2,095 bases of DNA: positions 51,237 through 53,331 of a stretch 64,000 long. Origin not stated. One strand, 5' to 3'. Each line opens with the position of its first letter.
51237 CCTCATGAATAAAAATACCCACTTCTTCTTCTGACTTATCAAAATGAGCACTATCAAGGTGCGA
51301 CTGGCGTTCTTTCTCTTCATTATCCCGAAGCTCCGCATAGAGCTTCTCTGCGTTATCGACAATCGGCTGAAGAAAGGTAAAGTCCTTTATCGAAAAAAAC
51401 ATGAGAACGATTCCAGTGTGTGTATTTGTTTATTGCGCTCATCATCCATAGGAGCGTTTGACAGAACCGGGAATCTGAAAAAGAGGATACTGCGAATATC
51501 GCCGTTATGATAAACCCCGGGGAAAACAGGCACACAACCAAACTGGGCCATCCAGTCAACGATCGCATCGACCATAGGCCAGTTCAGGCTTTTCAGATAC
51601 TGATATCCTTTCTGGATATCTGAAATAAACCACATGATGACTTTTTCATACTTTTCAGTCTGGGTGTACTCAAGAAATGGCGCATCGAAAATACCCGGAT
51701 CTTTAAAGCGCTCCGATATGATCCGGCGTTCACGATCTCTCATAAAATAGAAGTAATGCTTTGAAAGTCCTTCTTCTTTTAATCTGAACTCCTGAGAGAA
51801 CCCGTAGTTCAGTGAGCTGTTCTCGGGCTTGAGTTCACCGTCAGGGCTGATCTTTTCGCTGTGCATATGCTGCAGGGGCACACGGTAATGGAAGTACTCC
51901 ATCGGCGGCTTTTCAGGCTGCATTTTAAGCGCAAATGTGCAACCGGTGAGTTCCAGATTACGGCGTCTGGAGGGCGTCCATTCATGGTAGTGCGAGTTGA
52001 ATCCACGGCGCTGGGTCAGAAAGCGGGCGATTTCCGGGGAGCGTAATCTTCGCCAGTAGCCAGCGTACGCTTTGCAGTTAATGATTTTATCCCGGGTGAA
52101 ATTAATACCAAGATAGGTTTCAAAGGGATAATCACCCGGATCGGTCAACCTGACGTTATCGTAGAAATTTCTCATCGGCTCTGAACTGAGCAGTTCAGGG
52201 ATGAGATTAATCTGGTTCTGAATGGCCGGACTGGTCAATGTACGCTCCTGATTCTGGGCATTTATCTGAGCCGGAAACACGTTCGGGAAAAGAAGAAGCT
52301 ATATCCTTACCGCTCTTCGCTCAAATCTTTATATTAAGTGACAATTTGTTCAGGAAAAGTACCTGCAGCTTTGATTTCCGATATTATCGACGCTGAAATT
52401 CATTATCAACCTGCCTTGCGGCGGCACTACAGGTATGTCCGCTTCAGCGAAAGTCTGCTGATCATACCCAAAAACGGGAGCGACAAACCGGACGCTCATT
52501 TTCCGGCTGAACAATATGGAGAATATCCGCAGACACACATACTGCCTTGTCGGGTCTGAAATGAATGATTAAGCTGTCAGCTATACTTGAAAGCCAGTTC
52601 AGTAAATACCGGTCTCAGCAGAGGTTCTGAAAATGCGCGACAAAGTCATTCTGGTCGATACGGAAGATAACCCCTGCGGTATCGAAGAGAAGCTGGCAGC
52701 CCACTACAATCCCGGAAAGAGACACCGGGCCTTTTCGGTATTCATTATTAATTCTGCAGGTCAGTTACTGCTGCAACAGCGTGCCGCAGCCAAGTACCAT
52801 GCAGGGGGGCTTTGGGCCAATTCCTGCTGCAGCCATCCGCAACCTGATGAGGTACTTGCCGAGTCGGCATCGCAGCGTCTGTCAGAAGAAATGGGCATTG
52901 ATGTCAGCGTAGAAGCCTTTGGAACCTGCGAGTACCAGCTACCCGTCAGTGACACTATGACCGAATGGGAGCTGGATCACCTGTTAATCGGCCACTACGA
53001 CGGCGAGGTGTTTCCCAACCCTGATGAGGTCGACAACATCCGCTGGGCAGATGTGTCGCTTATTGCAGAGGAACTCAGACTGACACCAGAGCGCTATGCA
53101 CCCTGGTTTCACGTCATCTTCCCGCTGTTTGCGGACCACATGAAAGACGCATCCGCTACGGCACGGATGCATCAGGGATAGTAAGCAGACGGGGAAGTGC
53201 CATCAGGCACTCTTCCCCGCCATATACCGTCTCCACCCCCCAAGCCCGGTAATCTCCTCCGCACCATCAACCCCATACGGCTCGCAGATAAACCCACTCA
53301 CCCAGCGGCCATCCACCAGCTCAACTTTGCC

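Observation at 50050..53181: Uncharacterised lower-GC two-gene operon (unknown 297-aa protein plus AspH-like hydroxylase fusion) divergent from idi: possible novel prenylation/hydroxylation module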

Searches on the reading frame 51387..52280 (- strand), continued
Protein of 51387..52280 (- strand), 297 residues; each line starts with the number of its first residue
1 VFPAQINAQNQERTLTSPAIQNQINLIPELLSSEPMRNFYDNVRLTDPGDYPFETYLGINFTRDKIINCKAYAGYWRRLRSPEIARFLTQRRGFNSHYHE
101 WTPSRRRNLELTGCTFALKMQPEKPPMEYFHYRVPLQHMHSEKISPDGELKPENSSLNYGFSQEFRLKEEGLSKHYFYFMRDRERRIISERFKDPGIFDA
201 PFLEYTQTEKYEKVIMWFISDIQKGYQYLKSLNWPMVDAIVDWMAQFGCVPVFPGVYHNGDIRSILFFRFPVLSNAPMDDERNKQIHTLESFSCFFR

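Call 40: search_protein_families(library=pfam, proteins=[L091:2941-3978:-, L091:4024-4743:-, L091:4740-5036:-, L091:5098-6354:+, L091:6637-7947:+, L091:8776-10182:-, L091:10189-11277:-, L091:11274-12020:-, L091:12017-12961:-, L091:12947-14485:+], max_evalue=0.00001)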
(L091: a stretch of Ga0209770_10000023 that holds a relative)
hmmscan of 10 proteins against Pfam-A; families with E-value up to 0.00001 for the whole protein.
L091:2941-3978:- (345 aa): 3 families
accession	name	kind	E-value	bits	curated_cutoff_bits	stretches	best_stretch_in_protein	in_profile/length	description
PF08541.16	ACP_syn_III_C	-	6e-30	103.7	26.6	1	247-336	1-90/90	3-Oxoacyl-[acyl-carrier-protein (ACP)] synthase III C terminal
PF08545.16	ACP_syn_III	-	8.4e-22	77.3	24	1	108-185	1-79/80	3-Oxoacyl-[acyl-carrier-protein (ACP)] synthase III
PF00108.29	Thiolase_N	-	1.8e-07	31.2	26.4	1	48-155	19-126/260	Thiolase, N-terminal domain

L091:4024-4743:- (239 aa): 3 families
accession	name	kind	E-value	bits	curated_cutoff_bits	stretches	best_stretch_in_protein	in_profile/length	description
PF00106.31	adh_short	-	4.4e-44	150.7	26.6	1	11-194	2-193/195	short chain dehydrogenase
PF13561.12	adh_short_C2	-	7.3e-42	144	27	1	18-236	3-231/236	Enoyl-(Acyl carrier protein) reductase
PF01370.27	Epimerase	-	1.4e-06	28.4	20.9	1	12-209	1-203/240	NAD dependent epimerase/dehydratase family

L091:4740-5036:- (98 aa): 0 families

L091:5098-6354:+ (418 aa): 0 families

L091:6637-7947:+ (436 aa): 1 family
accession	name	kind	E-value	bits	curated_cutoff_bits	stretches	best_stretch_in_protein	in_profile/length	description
PF00067.27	p450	-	8.8e-29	101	22.8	1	224-397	225-432/462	Cytochrome P450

L091:8776-10182:- (468 aa): 1 family
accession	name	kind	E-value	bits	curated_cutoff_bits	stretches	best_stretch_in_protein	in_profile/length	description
PF00067.27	p450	-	2.3e-66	224.9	22.8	2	229-437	216-430/462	Cytochrome P450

L091:10189-11277:- (362 aa): 5 families
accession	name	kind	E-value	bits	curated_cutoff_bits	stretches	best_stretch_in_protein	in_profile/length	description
PF02797.21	Chal_sti_synt_C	-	4.6e-23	82.3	27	1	234-361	14-148/151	Chalcone and stilbene synthases, C-terminal domain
PF08392.18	FAE1_CUT1_RppA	-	1.2e-15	58.1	27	1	89-216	86-213/290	FAE1/Type III polyketide synthase-like protein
PF08541.16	ACP_syn_III_C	-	1.4e-15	57.6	26.6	1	270-362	1-90/90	3-Oxoacyl-[acyl-carrier-protein (ACP)] synthase III C terminal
PF00195.25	Chal_sti_synt_N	-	3.5e-15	56.5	27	1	24-208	31-223/225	Chalcone and stilbene synthases, N-terminal domain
PF08545.16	ACP_syn_III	-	7.9e-07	29.3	24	1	146-213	5-68/80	3-Oxoacyl-[acyl-carrier-protein (ACP)] synthase III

L091:11274-12020:- (248 aa): 2 families
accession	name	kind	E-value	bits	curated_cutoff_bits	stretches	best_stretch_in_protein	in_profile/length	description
PF00378.25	ECH_1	-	5.2e-48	164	27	1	17-235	2-221/251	Enoyl-CoA hydratase/isomerase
PF16113.10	ECH_2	-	2.5e-26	93.4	27.2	1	23-199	3-186/335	Enoyl-CoA hydratase/isomerase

L091:12017-12961:- (314 aa): 1 family
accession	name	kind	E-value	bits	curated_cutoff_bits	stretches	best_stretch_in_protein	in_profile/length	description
PF00698.26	Acyl_transf_1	-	3.5e-08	33.7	32.7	1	64-266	56-252/319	Acyl transferase domain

L091:12947-14485:+ (512 aa): 2 families
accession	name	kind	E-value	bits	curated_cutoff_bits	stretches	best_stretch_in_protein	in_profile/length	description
PF01494.25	FAD_binding_3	-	2.2e-64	218.3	22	1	11-346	2-346/349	FAD binding domain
PF01266.30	DAO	-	7.3e-06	26.2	27.9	0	12-46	1-35/353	FAD dependent oxidoreductase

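Call 44: find_encoding_contigs(protein=P0075, flank=8000, max_places=3)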
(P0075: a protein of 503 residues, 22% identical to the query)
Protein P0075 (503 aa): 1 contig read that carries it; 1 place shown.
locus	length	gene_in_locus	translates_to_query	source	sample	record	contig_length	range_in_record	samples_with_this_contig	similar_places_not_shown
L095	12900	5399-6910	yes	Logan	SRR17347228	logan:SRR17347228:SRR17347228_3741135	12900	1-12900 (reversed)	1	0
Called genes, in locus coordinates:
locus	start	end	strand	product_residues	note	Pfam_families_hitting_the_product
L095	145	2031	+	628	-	PF06762:LMF1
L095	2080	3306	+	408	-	-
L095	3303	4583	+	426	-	PF00005:ABC_tran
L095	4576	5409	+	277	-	-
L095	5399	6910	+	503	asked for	PF05050:Methyltransf_21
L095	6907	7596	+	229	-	PF00483:NTP_transferase, PF12804:NTP_transf_3 (weak)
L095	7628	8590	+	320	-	PF01073:3Beta_HSD, PF01370:Epimerase, PF02719:Polysacc_synt_2, PF04321:RmlD_sub_bind, PF16363:GDP_Man_Dehyd, PF07993:NAD_binding_4 (weak)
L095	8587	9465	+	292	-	-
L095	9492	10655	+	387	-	PF00067:p450 (weak)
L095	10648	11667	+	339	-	-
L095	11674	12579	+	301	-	PF05721:PhyH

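Call 45: find_encoding_contigs(protein=P0005, flank=8000, max_places=3)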
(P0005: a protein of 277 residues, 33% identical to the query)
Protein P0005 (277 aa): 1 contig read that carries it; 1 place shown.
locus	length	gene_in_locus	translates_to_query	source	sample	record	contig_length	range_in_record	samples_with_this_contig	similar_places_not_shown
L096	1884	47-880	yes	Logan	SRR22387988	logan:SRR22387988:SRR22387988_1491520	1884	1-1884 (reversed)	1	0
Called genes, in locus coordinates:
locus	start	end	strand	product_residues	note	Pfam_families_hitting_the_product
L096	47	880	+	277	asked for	-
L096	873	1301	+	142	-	-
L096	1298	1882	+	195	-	?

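Call 46: find_encoding_contigs(protein=P0006, flank=8000, max_places=3)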
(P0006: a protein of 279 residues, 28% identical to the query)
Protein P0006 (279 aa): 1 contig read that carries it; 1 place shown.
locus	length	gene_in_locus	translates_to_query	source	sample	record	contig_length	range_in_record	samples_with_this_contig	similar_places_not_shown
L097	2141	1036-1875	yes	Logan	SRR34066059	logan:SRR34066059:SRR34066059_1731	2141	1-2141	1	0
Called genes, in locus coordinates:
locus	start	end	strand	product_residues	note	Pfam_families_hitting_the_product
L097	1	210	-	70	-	?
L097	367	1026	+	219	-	PF05118:Asp_Arg_Hydrox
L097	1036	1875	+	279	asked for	-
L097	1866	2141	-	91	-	?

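Call 48: search_protein_families(library=ncbifam, alignment_id=A1, max_evalue=0.1)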
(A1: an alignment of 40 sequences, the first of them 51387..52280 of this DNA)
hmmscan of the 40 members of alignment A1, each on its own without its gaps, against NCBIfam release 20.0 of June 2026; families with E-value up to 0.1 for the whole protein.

A. member 1, window:51387-52280:- (297 aa): 0 families

B. families by the number of members that match (of 40 scanned): 6 families
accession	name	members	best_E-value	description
NF033391.2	lipid_A_LpxO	1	1.7e-06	lipid A hydroxylase LpxO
NF052565.1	OrnLipAcylHsRhiz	1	0.00017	ornithine lipid ester-linked acyl 2-hydroxylase OlsC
TIGR00049.1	TIGR00049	1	0.019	iron-sulfur cluster assembly accessory protein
TIGR02989.1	Sig-70_gvs1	1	0.036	RNA polymerase sigma-70 factor, Rhodopirellula/Verrucomicrobium family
NF052437.1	MPhHdxlPhnYGIM8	1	0.067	methylphosphonate hydroxylase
NF004793.0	PRK06141.1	1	0.091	bifunctional Delta(1)-pyrroline-2-carboxylate/Delta(1)-piperideine-2-carboxylate reductase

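Call 77: find_encoding_contigs(protein=P0022, flank=10000, max_places=3)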
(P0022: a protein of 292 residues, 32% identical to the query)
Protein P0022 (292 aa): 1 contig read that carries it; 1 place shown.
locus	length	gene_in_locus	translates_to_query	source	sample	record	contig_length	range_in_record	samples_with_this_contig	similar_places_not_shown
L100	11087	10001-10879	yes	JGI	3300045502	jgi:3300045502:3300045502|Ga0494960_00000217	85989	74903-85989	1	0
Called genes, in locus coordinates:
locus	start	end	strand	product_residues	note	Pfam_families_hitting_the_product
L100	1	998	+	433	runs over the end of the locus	-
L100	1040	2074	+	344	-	PF13439:Glyco_transf_4, PF13579:Glyco_trans_4_4, PF00534:Glycos_transf_1, PF13692:Glyco_trans_1_4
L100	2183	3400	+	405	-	PF02152:FolB, PF00809:Pterin_bind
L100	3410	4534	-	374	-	-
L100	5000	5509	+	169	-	-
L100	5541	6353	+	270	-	-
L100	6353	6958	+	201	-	-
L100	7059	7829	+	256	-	PF00106:adh_short, PF08659:KR, PF13561:adh_short_C2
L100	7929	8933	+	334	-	PF00195:Chal_sti_synt_N (weak), PF00108:Thiolase_N (weak), PF08545:ACP_syn_III, PF08541:ACP_syn_III_C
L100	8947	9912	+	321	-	PF00478:IMPDH (weak), PF03060:NMO, PF01070:FMN_dh (weak), PF00478:IMPDH (weak)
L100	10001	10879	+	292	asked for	-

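Call 80: search_dna_similar(query=window:51387-52238:-, collection=plasmids, mode=protein, max_evalue=0.001)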
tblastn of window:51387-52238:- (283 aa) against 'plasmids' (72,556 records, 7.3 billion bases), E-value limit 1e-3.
No match.

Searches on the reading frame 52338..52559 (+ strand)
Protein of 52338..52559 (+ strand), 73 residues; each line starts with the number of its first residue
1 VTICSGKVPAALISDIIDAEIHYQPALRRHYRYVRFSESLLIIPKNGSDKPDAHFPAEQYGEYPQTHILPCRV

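Call 76: search_protein_families(library=pfam, proteins=[window:52338-52559:+], max_evalue=1)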
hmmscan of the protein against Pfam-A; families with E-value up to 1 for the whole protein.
window:52338-52559:+ (73 aa): 0 families

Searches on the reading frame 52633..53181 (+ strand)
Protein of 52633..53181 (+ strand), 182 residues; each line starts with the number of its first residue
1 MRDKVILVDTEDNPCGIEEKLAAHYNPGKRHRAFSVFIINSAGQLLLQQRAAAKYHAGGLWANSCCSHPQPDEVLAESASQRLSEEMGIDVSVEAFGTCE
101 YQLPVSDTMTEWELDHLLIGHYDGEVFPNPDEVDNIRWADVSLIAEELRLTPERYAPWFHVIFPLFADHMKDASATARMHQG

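Call 3: search_protein_families(library=pfam, proteins=[window:52633-53181:+], max_evalue=1)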
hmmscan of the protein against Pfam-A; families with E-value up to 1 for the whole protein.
window:52633-53181:+ (182 aa): 2 families
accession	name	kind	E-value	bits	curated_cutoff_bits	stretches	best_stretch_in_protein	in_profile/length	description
PF00293.34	NUDIX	-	4.3e-16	59.6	21.1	1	29-158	1-133/134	NUDIX domain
PF14815.12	NUDIX_4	-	0.00055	20.1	35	1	36-142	2-96/113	NUDIX domain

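Call 4: search_protein_families(library=ncbifam, proteins=[window:52633-53181:+], max_evalue=1)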
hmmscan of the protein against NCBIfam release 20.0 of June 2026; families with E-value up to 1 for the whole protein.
window:52633-53181:+ (182 aa): 8 families
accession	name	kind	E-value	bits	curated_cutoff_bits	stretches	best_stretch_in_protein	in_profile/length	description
NF002995.0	PRK03759.1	equivalog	1.1e-47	162.1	127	1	3-161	7-167/185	isopentenyl-diphosphate Delta-isomerase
TIGR02150.1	IPP_isom_1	equivalog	1.1e-35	122.8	105.8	1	5-162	1-158/159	isopentenyl-diphosphate delta-isomerase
NF041653.1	Nud_hyd_Meth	equivalog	3.9e-07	30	300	1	7-159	4-153/170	Nudix hydrolase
NF011922.0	PRK15393.1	equivalog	4.7e-07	29.6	152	1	30-139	37-142/182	NUDIX hydrolase YfcD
NF006530.0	PRK08999.1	equivalog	0.00023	20.3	245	1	38-143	13-111/315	Nudix family hydrolase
NF007834.0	PRK10546.1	equivalog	0.00044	20.1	156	1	38-109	10-78/135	pyrimidine (deoxy)nucleoside triphosphate diphosphatase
NF006961.0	PRK09438.1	equivalog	0.0032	16.9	103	1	29-102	6-74/151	dihydroneopterin triphosphate diphosphatase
TIGR00586.1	mutt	equivalog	0.0042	17.1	97.9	1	37-152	11-118/129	8-oxo-dGTP diphosphatase MutT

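Call 16: find_related_loci(query=window:52633-53181:+, collection=genome_contigs, flank=10000)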
Query window:52633-53181:+ (182 aa) in genome_contigs; peptide patterns used: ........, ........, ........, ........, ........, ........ (x = any residue, [..] = any of these).
599 stretches matched a pattern (row limit reached: there are more); 556 encode a relative of the query (tblastn E <= 1e-3); the best 80 are kept; 80 distinct loci.
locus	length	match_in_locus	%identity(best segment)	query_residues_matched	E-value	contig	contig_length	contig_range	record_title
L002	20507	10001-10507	47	4-172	2e-53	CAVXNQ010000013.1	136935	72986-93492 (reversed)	MAG: uncultured delta proteobacterium isolate MFD01721.bin.2.42 genome assembly, contig: contig_50583, whole genome shot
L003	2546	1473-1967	48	2-166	6e-53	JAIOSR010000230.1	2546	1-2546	MAG: Desulfobacterales bacterium isolate SMBSF49 bin_33_k127_657376, whole genome shotgun sequence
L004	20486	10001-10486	50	1-163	7e-51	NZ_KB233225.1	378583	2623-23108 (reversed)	Providencia burhodogranariea DSM 19968 scaffold00004, whole genome shotgun sequence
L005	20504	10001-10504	49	1-166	5e-50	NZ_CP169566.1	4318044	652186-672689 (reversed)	Providencia sp. SKLX146130 chromosome, complete genome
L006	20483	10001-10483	49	1-162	2e-49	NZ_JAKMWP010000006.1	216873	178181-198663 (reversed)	Morganella morganii subsp. sibonii strain DSM 14850 Contig_6, whole genome shotgun sequence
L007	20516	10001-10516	46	4-176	7e-49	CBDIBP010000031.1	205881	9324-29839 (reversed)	MAG: Flavipsychrobacter sp. isolate fe0caaaf-54d9-4134-99ac-c20dc776e97f genome assembly, contig: contig_31, whole genom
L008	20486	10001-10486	50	1-163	2e-48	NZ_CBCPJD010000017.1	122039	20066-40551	Morganella psychrotolerans strain MIP2488 isolate MIP2488 11.4, whole genome shotgun sequence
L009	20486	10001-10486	49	1-163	1e-48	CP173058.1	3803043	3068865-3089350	Morganella morganii strain CYJ1 chromosome, complete genome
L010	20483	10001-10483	47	3-163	1e-48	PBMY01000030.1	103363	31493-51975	MAG: Crocinitomicaceae bacterium isolate SP201 MHASMcontig_3070780, whole genome shotgun sequence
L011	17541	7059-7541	49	1-162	3e-48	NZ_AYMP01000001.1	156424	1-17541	Morganella morganii H1r Contig1, whole genome shotgun sequence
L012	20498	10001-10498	48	1-167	3e-48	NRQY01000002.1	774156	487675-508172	Morganella morganii strain MMsCG plasmid unnamed1 Scaffolds2, whole genome shotgun sequence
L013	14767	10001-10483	48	3-163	4e-48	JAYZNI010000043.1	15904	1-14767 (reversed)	MAG: Bacteroidota bacterium isolate XB_MAG35 DB_MAG35_0043, whole genome shotgun sequence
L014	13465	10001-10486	46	1-163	2e-47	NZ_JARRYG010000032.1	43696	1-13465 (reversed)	Providencia huashanensis strain CRE-3FA-0001 NODE_32_length_43696_cov_67.784406, whole genome shotgun sequence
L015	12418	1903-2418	44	3-174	1e-47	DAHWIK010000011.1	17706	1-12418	MAG TPA_asm: Candidatus Micrarchaeota archaeon isolate clean1294 k141_516950, whole genome shotgun sequence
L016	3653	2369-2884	44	3-174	2e-47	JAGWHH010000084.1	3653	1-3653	MAG: Candidatus Micrarchaeota archaeon isolate REEA73 REEA73_84_length_3653_cov_3.670582, whole genome shotgun sequence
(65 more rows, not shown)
